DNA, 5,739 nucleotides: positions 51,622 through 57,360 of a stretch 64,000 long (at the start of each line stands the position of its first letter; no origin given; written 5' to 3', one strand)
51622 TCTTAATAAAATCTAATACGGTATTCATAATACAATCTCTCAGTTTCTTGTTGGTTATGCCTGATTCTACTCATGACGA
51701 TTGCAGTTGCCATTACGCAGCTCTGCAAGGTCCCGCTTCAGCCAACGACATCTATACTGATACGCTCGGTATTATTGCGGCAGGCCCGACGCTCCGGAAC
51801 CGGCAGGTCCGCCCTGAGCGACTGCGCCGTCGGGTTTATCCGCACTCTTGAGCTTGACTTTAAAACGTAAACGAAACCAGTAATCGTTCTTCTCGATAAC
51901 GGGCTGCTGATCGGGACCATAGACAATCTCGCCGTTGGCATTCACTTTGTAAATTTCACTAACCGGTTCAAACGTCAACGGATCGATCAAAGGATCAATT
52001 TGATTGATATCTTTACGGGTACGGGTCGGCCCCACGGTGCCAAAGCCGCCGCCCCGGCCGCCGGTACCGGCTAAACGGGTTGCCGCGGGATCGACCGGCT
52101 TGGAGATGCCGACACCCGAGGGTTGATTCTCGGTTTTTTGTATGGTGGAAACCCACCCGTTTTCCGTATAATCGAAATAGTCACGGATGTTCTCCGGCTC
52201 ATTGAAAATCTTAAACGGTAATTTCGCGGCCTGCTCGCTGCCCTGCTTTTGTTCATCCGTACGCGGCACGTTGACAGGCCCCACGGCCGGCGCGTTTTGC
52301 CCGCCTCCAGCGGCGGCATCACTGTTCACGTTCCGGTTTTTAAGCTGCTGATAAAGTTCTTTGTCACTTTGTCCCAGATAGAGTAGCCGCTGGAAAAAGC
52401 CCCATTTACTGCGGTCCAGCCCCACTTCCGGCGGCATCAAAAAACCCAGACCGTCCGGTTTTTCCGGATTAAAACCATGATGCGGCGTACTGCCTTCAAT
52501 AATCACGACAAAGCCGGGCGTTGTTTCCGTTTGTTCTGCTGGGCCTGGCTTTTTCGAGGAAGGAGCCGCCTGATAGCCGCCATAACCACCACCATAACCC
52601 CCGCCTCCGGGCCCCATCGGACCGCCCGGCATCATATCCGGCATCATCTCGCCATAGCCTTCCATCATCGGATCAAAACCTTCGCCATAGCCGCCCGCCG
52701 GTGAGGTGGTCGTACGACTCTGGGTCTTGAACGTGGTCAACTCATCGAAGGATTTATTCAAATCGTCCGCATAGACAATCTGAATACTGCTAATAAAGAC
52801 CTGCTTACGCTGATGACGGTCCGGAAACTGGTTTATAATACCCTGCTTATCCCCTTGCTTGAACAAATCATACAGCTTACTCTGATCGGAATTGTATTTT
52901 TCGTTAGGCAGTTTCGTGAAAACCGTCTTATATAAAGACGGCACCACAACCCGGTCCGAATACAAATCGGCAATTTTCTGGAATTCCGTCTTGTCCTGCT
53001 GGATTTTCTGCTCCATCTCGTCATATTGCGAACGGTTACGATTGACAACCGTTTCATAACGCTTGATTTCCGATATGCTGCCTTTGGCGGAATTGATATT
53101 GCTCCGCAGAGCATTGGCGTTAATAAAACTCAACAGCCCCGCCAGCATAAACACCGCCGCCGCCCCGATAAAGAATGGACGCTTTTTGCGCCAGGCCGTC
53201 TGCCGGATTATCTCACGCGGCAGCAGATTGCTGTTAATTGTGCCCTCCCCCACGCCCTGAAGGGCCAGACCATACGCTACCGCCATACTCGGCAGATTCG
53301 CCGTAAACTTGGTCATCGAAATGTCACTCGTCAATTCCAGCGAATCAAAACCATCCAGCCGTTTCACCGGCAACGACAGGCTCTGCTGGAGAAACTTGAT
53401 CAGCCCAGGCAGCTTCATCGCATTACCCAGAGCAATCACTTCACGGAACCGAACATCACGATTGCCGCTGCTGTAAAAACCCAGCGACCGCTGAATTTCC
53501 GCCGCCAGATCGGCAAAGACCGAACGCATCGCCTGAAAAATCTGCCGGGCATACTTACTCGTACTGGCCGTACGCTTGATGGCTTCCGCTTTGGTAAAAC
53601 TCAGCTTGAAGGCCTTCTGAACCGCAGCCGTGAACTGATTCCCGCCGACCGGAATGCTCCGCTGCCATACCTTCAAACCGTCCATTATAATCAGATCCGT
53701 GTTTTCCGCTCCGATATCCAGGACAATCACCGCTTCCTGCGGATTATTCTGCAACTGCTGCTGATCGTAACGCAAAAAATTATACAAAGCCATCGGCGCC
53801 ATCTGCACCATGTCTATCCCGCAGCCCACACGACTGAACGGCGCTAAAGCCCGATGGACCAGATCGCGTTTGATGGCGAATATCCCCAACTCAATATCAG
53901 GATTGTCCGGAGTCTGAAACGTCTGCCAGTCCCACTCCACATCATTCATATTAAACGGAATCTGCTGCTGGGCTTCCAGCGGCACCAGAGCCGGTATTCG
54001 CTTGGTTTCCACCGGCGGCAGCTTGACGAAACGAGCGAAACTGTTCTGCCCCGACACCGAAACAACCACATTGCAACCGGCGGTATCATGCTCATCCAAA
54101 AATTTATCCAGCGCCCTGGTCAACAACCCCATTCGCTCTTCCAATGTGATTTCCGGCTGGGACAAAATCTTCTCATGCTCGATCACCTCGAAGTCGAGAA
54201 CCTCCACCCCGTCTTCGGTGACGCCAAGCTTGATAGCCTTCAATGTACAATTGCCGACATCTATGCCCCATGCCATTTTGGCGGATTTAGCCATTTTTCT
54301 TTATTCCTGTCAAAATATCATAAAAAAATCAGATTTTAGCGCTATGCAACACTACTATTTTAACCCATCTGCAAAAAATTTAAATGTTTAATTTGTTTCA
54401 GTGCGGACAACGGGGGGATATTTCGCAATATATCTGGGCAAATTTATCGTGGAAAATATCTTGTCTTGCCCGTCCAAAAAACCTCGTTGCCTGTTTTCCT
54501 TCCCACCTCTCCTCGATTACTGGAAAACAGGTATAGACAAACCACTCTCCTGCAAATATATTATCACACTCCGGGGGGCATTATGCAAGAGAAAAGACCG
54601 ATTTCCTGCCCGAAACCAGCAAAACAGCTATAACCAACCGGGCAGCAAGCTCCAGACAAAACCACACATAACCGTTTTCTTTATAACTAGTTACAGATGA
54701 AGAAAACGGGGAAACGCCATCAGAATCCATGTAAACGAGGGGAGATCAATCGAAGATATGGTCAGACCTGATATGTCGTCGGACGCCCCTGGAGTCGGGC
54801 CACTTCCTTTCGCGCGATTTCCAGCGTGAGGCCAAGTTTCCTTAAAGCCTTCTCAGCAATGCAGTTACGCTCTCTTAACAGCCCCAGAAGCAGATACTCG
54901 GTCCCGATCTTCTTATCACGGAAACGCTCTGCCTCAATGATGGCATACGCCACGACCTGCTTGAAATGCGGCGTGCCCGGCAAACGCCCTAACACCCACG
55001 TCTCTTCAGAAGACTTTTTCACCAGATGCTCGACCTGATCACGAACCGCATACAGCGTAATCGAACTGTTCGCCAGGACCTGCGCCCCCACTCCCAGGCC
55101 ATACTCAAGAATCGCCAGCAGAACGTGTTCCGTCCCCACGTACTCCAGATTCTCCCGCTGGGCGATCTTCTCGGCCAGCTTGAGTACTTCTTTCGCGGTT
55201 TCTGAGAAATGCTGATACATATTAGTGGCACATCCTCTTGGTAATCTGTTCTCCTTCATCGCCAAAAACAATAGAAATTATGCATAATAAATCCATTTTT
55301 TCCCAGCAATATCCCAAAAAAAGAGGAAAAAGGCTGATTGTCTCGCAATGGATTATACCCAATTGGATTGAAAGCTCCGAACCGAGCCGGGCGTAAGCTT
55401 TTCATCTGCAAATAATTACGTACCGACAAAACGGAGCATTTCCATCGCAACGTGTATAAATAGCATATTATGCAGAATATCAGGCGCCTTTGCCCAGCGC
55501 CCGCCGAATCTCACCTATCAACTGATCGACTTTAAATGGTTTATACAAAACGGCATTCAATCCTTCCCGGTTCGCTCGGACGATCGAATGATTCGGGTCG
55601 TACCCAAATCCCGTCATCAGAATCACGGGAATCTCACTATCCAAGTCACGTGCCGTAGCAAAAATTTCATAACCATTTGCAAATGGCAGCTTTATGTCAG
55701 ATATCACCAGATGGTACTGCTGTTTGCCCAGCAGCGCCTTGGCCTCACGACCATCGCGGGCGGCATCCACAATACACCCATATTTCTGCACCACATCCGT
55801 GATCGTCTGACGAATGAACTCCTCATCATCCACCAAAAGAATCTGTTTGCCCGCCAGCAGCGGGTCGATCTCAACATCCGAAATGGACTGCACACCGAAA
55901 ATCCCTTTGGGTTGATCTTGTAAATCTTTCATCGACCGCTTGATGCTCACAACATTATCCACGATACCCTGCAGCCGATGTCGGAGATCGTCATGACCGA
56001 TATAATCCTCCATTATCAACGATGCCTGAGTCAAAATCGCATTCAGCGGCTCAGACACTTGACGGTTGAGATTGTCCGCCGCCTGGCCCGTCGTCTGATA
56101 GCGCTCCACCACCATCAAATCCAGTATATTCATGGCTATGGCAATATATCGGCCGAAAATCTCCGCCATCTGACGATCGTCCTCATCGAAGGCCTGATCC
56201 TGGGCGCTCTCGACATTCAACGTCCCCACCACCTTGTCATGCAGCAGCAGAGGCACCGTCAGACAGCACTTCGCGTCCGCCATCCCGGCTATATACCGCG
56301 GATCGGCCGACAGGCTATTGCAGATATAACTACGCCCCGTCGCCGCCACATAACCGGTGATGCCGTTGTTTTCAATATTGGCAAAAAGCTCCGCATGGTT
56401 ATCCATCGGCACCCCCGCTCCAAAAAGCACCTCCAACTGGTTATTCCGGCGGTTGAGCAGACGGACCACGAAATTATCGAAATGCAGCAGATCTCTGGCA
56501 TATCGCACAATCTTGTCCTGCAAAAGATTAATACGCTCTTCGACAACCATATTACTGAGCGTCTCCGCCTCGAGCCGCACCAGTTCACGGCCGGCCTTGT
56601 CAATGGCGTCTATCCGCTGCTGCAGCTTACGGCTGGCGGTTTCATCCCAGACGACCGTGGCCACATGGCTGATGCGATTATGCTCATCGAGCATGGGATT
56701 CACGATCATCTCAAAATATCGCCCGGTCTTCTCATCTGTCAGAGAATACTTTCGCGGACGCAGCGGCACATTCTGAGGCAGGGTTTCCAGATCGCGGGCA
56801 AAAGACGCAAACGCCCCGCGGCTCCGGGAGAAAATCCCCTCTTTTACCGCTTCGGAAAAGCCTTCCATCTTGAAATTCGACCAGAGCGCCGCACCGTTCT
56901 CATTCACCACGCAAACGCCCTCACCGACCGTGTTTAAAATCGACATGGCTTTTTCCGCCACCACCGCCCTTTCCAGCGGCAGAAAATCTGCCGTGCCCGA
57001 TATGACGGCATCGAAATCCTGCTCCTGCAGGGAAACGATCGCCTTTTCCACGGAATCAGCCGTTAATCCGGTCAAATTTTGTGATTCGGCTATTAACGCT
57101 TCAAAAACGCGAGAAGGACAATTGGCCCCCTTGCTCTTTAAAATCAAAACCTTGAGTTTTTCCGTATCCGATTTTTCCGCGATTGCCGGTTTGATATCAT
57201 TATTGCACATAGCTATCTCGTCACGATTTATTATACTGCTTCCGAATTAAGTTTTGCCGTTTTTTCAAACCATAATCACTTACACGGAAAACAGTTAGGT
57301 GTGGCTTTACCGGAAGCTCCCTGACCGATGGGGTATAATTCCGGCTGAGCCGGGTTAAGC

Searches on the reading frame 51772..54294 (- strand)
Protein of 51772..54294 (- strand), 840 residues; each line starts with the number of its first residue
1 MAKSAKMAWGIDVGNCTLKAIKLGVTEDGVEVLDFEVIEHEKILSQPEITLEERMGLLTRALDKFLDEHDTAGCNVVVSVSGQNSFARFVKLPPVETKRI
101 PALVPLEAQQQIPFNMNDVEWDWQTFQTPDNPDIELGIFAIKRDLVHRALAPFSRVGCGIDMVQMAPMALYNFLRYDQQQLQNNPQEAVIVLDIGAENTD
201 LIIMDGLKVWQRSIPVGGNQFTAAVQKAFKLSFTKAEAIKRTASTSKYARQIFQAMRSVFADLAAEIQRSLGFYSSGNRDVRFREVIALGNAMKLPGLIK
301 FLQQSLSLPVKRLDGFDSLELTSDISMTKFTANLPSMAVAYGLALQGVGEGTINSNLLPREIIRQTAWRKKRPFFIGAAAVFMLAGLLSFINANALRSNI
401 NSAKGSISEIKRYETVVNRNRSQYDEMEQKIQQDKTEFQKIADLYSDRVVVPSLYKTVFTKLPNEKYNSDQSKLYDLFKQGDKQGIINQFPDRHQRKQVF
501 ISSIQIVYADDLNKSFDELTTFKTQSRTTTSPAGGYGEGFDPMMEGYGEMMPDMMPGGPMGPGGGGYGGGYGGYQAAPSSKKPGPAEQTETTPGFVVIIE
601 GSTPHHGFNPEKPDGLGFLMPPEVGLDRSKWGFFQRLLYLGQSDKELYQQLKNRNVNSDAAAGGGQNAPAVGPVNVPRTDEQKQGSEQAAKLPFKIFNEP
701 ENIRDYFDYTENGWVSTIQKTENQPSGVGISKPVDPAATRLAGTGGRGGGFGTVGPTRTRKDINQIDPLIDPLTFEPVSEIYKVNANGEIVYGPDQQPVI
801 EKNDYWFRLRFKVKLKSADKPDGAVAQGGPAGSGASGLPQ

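Call 12: search_protein_families(library=ncbifam, proteins=[window:51772-54294:-])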
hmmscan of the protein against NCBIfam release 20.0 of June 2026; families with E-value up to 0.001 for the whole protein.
window:51772-54294:- (840 aa): 5 families
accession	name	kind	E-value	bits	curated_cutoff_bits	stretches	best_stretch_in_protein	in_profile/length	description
NF045709.1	Amuc_1101_fam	equivalog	3.2e-73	247.5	650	1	36-465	33-464/608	Amuc_1101 family PilM-like pilus complex protein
TIGR01175.1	pilM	subfamily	6.6e-44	150.3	133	1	7-348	4-348/348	type IV pilus assembly protein PilM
TIGR01174.1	ftsA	equivalog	3.1e-07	29.8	175.85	1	188-246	197-256/371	cell division protein FtsA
NF011660.0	PRK15080.1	equivalog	3.8e-05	23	182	1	190-310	144-255/277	ethanolamine utilization protein EutJ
TIGR02529.1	EutJ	subfamily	0.00011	21.8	152.1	1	190-271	111-190/239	ethanolamine utilization protein EutJ family protein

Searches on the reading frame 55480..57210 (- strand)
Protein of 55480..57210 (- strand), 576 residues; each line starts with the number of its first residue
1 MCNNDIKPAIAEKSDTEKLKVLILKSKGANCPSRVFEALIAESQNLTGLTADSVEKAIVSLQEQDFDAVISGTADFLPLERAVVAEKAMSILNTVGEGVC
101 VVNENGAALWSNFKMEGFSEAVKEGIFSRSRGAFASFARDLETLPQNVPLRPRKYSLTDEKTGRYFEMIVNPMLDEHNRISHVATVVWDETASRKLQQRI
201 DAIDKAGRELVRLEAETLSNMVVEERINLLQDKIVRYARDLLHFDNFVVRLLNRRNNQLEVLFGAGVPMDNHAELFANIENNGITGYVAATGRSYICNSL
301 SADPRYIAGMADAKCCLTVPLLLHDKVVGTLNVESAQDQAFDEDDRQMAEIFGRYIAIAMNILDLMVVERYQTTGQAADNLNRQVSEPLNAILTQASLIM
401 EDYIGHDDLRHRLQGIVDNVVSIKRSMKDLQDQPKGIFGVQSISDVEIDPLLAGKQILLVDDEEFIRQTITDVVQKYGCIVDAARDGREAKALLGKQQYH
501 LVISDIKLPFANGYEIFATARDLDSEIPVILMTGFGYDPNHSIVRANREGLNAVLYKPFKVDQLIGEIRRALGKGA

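Call 12: search_protein_families(library=ncbifam, proteins=[window:55480-57210:-])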
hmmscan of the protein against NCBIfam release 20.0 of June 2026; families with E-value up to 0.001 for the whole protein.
window:55480-57210:- (576 aa): 81 families (the best 25 are shown)
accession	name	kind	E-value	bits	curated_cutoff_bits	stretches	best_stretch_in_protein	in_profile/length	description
NF008469.0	PRK11361.1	equivalog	3.9e-17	62.1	714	1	453-572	3-120/461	acetoacetate metabolism transcriptional regulator AtoC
NF053512.1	nitric_RR_NosR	exception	9.4e-16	57.8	400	1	457-573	1-116/422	response regulator c-di-GMP phosphodiesterase, NosR family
NF051870.1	NAssimRespRegNtrX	equivalog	1.5e-15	57.1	600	1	456-572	3-119/452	nitrogen assimilation response regulator NtrX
TIGR01387.1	cztR_silR_copR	subfamily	2.7e-15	56.6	279.2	1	457-573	1-115/218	heavy metal response regulator transcription factor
NF007969.0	PRK10693.1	equivalog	5e-15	55.4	329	1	452-560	5-111/337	two-component system response regulator RssB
NF046022.1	RespRegCpdRBruc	equivalog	5.2e-15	55.5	180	1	456-572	3-117/120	cell cycle two-component system response regulator CpdR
NF047793.1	ResRegPgtA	equivalog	2.1e-14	53.2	650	1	455-572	6-121/414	two-component system response regulator PgtA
NF041734.1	resp_reg_RppA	equivalog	6.8e-14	51.8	250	1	456-569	2-115/229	two-component system response regulator RppA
TIGR01818.1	ntrC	equivalog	8.8e-14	51.1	558.6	1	457-574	1-116/463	nitrogen regulation protein NR(I)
NF006900.1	PRK09390.1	equivalog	2.3e-13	50.1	255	1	456-574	6-122/203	response regulator FixJ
NF041733.1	resp_reg_CseB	equivalog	2.8e-13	49.8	350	1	456-572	2-115/228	two-component system response regulator CseB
NF000402.1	vanR-B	exception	3.1e-13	49.7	480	1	456-568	4-113/219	vancomycin resistance response regulator transcription factor VanR-B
NF008567.0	PRK11517.1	equivalog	1.2e-12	47.6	353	1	456-572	2-115/223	response regulator transcription factor HprR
NF012023.0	PRK15479.1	equivalog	1e-11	44.8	337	1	457-572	3-116/224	transcriptional regulator TctD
NF012227.0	AdeR_RR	equivalog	1.4e-11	44.4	340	1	454-570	11-124/239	efflux system response regulator transcription factor AdeR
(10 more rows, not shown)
